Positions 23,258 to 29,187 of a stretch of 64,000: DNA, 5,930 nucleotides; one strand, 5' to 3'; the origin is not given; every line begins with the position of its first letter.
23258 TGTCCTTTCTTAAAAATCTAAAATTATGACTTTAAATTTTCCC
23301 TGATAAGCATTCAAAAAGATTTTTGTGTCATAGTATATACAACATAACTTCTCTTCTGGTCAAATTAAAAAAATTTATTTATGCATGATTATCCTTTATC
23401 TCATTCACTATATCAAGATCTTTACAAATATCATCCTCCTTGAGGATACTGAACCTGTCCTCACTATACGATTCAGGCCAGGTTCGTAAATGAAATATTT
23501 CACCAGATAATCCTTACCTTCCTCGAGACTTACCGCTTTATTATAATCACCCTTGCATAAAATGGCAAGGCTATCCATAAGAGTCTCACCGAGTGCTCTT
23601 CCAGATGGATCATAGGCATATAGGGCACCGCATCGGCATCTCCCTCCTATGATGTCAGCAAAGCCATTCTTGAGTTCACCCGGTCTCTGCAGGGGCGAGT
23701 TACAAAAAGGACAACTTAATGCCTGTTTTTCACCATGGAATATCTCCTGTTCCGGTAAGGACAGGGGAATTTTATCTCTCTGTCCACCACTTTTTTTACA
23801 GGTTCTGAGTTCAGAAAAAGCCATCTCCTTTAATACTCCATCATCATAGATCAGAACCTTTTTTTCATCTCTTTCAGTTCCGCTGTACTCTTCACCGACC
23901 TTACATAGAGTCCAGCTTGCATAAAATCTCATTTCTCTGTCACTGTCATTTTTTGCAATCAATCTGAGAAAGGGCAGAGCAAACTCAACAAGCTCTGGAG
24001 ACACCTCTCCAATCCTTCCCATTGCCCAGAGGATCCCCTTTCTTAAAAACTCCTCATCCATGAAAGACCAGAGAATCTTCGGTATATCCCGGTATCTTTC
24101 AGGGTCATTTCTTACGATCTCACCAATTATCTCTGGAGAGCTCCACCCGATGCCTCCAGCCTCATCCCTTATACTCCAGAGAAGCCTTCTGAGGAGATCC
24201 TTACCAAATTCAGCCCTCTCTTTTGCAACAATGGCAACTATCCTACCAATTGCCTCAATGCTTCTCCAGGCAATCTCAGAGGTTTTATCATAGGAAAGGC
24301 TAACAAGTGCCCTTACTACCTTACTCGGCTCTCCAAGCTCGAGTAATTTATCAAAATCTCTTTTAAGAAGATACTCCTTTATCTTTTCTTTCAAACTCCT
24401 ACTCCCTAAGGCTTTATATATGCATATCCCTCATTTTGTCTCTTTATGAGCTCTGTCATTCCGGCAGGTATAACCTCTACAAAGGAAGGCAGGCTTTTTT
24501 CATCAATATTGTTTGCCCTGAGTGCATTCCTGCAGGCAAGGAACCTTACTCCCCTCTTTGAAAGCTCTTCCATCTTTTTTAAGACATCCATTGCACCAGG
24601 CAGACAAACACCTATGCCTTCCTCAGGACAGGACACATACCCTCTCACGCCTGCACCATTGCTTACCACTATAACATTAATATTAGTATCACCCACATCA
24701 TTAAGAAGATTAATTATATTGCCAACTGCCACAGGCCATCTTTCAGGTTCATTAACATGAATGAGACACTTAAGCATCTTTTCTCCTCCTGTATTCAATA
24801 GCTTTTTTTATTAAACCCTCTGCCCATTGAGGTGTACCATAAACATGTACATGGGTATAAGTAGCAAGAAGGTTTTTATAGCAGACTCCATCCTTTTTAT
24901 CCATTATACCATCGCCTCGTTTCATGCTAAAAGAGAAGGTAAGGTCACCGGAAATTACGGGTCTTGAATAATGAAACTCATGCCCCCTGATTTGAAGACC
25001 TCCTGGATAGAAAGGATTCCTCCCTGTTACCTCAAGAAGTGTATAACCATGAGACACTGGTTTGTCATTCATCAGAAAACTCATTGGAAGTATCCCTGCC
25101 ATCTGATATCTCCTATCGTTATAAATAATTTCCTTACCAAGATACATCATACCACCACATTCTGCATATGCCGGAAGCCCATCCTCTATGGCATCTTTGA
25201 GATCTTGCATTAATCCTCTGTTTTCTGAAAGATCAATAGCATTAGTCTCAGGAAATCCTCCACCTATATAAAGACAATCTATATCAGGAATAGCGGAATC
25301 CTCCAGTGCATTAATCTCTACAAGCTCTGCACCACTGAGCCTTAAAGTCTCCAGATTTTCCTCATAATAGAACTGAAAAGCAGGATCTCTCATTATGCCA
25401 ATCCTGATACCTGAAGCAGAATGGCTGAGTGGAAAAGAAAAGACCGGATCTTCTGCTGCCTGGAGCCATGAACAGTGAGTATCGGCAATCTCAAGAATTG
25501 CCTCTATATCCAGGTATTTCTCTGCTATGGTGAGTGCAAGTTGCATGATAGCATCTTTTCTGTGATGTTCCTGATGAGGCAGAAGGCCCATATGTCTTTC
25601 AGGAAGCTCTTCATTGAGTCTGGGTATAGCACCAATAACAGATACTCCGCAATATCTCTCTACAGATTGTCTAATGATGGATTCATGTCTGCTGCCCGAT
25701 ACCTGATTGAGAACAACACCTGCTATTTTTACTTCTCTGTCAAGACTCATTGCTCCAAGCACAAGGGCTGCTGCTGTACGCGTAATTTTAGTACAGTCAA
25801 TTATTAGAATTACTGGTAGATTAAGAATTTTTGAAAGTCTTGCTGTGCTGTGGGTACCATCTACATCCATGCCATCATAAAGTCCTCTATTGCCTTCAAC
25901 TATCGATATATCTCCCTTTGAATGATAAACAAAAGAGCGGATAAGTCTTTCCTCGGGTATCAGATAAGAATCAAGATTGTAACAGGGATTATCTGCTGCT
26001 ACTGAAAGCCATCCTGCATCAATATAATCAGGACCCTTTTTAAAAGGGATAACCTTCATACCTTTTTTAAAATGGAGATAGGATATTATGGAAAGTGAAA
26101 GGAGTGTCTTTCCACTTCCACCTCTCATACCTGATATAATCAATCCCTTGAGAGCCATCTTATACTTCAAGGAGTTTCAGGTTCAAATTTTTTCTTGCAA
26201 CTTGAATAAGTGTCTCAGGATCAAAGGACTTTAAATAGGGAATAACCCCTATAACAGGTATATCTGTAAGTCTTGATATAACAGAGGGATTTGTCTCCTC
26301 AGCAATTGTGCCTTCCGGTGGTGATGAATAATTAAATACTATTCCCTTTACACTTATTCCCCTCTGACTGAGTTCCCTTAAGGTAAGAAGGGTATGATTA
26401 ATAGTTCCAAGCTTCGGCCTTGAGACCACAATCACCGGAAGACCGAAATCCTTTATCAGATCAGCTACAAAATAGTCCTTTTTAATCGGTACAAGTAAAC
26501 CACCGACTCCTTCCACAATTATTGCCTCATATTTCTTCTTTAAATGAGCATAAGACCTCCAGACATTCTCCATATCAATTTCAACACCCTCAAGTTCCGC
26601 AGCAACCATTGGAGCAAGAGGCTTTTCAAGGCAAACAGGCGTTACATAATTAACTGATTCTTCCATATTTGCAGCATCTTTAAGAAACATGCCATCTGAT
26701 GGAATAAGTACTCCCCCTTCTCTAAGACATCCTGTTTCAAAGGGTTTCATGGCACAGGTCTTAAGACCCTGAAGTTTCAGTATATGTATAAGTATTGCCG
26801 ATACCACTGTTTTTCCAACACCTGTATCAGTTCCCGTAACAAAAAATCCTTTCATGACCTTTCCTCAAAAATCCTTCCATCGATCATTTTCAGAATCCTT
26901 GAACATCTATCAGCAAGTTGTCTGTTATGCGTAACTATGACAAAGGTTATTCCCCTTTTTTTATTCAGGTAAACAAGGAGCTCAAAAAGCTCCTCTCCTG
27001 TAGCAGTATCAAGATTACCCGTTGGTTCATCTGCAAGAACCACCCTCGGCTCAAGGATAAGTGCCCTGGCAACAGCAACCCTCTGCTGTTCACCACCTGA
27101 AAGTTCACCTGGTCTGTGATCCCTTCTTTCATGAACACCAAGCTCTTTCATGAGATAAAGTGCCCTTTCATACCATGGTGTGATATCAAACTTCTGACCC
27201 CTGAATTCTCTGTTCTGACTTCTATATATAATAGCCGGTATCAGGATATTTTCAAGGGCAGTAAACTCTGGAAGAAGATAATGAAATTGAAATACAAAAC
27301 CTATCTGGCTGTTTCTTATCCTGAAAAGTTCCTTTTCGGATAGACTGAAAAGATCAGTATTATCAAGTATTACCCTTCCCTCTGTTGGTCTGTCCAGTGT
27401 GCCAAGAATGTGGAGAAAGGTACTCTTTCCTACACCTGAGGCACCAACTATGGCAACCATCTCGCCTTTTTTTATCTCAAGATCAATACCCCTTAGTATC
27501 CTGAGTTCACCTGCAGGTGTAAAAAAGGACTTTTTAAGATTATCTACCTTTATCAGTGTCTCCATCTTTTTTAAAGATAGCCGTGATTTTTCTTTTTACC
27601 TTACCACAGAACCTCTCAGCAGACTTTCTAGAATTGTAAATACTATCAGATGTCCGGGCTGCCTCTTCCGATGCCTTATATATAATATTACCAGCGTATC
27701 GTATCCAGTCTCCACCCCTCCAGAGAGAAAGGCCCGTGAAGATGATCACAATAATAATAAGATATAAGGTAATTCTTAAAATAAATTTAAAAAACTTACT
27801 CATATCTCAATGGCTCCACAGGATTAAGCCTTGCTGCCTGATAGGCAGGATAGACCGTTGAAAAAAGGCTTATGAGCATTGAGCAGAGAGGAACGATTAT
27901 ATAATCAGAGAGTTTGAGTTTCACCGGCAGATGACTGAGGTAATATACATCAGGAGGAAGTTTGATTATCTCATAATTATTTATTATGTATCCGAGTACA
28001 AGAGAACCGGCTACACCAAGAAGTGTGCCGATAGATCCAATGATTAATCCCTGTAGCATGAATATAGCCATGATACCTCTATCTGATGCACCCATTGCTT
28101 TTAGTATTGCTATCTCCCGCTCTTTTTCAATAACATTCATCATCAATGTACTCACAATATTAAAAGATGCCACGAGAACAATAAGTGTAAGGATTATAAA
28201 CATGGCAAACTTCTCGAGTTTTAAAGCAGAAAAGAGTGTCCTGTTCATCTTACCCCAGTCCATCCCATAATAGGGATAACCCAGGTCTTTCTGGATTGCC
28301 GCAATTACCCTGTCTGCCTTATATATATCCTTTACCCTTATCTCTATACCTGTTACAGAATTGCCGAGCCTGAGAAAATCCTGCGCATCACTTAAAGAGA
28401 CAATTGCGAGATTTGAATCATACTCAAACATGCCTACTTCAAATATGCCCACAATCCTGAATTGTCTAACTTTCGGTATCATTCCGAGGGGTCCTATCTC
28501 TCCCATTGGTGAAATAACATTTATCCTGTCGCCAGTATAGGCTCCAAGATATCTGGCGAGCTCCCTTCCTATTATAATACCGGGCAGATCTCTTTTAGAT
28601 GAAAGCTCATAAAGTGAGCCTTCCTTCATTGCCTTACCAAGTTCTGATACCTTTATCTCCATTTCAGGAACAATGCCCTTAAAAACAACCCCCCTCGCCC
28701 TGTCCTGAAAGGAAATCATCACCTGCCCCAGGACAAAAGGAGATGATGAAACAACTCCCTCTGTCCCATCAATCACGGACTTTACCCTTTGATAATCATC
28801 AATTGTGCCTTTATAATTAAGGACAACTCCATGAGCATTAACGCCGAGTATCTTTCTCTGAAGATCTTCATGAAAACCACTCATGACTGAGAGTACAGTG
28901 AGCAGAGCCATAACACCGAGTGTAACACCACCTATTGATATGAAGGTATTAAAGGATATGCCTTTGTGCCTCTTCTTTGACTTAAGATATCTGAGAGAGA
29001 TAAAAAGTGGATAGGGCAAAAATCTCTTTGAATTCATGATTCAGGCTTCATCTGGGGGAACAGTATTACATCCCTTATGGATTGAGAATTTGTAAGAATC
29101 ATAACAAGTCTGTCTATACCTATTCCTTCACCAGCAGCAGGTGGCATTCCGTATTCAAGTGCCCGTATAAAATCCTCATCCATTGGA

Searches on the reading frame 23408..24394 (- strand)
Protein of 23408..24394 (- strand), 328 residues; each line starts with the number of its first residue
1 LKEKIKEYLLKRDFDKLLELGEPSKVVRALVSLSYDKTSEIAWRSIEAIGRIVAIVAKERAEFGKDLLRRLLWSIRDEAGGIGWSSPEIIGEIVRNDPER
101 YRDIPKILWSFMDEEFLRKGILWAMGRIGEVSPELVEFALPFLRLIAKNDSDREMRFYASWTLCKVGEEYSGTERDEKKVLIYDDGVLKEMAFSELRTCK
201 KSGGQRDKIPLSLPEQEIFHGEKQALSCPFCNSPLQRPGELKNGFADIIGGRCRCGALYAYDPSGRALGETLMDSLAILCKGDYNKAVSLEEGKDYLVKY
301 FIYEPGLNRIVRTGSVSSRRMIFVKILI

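Call 58: search_protein_families(library=pfam, proteins=[window:23408-24394:-], max_evalue=0.00001)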
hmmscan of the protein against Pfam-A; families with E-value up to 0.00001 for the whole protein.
window:23408-24394:- (328 aa): 0 families

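Call 60: search_protein_families(library=ncbifam, proteins=[window:23408-24394:-], max_evalue=0.00001)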
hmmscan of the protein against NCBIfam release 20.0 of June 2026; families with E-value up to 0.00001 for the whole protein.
window:23408-24394:- (328 aa): 1 family
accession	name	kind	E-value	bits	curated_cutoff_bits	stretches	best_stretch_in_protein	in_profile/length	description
NF045662.1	DVU0298_fam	equivalog_domain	5.1e-41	140.6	75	1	4-198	1-209/213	DVU0298 family protein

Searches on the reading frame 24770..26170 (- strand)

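Call 25: search_protein_families(library=pfam, proteins=[window:24770-26170:-], max_evalue=0.00001)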
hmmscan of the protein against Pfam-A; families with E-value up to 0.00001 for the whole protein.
window:24770-26170:- (466 aa): 3 families
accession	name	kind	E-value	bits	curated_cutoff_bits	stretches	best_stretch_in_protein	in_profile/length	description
PF07685.20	GATase_3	-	4.4e-41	141.1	27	1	256-443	1-191/196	CobB/CobQ-like glutamine amidotransferase domain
PF01656.29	CbiA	-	4.6e-15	56.1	25.4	1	11-194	2-123/125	CobQ/CobB/MinD/ParA nucleotide binding domain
PF13500.12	AAA_26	-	1.2e-13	51.8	27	1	85-186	98-192/198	AAA domain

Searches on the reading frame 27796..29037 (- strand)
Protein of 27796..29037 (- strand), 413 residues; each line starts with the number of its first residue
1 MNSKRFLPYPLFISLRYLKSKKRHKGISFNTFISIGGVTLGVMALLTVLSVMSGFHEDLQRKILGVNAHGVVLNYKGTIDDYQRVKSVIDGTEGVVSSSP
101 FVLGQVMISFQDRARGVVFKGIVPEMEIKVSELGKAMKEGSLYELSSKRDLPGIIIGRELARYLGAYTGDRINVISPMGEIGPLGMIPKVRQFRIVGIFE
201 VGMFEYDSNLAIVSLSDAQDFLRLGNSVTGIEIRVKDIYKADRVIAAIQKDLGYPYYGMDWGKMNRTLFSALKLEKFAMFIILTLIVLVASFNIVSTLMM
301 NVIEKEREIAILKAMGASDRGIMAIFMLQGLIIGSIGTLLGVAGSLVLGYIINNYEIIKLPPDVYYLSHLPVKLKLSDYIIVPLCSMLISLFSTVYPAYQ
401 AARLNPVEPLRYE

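Call 25: search_protein_families(library=pfam, proteins=[window:27796-29037:-], max_evalue=0.00001)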
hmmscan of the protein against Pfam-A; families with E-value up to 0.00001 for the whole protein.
window:27796-29037:- (413 aa): 2 families
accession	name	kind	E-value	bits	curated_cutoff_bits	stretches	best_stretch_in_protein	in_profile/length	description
PF02687.27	FtsX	-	3.3e-22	79.2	25.5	1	281-406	2-120/120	FtsX-like permease C-terminal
PF12704.14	MacB_PCD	-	7.5e-14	52.9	27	1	31-250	1-206/207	MacB-like periplasmic core domain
